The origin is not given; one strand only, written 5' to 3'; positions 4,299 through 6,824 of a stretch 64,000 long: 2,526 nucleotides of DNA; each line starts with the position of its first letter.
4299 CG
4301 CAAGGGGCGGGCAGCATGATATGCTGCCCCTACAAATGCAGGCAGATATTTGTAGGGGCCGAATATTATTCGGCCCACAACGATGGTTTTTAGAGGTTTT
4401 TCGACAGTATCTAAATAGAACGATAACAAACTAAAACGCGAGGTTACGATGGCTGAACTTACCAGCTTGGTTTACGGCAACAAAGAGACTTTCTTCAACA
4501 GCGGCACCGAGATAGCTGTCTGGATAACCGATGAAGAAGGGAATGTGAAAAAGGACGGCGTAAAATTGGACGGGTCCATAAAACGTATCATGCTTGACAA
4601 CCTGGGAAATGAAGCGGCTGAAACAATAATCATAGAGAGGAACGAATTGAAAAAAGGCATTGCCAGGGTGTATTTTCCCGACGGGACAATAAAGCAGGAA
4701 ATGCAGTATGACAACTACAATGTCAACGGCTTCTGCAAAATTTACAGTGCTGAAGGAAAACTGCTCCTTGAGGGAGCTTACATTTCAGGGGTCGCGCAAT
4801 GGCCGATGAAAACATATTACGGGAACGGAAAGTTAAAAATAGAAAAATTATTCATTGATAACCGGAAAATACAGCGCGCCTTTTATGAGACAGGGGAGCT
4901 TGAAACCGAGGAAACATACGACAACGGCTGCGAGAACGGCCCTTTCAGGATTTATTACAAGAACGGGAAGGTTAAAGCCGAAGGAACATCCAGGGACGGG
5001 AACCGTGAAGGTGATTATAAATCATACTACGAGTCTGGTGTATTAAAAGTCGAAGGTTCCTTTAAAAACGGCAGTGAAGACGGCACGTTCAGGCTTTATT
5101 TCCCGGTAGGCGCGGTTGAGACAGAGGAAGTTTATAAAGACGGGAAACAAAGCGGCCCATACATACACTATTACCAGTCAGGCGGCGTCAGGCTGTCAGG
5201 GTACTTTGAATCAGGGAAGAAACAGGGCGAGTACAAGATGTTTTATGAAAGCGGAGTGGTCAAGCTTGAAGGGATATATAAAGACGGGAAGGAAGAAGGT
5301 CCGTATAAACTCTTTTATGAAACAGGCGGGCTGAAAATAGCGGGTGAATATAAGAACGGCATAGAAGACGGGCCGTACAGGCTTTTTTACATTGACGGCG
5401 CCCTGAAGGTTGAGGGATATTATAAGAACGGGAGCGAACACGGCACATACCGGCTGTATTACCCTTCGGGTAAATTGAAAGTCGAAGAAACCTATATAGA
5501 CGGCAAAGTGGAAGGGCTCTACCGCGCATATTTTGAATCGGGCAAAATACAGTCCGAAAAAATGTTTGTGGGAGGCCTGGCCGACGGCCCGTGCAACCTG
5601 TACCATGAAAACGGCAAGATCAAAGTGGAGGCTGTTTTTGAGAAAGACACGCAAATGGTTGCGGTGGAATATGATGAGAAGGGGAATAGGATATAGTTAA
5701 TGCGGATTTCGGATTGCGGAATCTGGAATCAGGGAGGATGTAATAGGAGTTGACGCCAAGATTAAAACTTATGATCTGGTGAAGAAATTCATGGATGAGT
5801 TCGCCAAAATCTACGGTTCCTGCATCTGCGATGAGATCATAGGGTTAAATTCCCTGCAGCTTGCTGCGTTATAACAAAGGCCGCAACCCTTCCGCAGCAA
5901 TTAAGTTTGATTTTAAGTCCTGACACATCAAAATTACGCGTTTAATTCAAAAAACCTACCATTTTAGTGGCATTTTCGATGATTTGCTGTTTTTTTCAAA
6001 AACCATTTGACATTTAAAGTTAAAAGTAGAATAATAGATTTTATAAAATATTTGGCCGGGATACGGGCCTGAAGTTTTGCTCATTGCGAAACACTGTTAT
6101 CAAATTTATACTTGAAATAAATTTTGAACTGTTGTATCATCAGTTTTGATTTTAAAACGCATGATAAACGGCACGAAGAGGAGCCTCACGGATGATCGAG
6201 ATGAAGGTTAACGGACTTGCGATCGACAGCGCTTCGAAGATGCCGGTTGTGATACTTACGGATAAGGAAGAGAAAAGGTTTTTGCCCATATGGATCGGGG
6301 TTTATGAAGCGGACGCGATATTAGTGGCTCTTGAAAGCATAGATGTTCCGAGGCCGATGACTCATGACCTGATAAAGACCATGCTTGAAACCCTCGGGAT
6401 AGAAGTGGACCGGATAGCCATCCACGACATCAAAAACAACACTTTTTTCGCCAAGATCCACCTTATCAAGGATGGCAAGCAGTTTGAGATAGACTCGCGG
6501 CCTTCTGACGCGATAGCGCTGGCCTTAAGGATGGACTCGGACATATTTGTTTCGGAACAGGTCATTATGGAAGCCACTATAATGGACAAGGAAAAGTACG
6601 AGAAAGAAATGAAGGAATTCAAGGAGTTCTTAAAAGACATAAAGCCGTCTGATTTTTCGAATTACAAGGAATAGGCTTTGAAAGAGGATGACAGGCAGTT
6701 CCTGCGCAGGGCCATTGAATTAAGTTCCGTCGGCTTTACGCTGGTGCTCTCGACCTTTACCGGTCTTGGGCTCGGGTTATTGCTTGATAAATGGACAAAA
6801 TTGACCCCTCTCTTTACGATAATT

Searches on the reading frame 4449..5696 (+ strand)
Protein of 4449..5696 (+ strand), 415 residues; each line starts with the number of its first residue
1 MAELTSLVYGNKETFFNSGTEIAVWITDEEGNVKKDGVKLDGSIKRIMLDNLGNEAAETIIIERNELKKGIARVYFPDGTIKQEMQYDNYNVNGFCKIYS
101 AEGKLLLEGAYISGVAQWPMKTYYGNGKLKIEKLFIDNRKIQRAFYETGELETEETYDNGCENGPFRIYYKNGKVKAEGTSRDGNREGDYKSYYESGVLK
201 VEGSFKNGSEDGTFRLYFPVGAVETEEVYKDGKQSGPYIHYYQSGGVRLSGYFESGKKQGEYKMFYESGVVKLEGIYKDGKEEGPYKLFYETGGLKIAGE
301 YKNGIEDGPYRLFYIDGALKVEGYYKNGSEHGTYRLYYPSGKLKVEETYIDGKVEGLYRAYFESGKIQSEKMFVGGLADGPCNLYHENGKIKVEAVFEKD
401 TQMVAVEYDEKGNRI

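Call 29: search_protein_families(library=pfam, proteins=[window:4449-5696:+], max_evalue=0.001)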
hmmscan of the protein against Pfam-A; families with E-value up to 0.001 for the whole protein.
window:4449-5696:+ (415 aa): 1 family
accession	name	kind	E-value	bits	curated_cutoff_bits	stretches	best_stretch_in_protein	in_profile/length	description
PF07661.19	MORN_2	-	1.1e-44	145.5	29.6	2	186-207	1-22/22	MORN repeat variant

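Call 50: search_protein_families(library=ncbifam, proteins=[window:4449-5696:+], max_evalue=0.001)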
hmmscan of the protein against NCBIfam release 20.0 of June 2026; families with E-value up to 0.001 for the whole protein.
window:4449-5696:+ (415 aa): 1 family
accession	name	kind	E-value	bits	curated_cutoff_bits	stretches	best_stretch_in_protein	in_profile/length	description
NF033566.1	adhes_LIC20035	equivalog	7.7e-26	90.9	250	2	141-280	119-263/434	LIC20035 family adhesin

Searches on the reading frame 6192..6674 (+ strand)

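Call 87: search_protein_families(library=pfam, proteins=[window:6192-6674:+], max_evalue=0.01)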
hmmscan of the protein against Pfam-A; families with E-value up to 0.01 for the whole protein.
window:6192-6674:+ (160 aa): 1 family
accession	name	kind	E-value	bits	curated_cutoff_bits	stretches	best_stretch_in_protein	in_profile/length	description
PF02577.19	BFN_dom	-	4.3e-41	139.7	27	1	20-130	1-109/112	Bifunctional nuclease domain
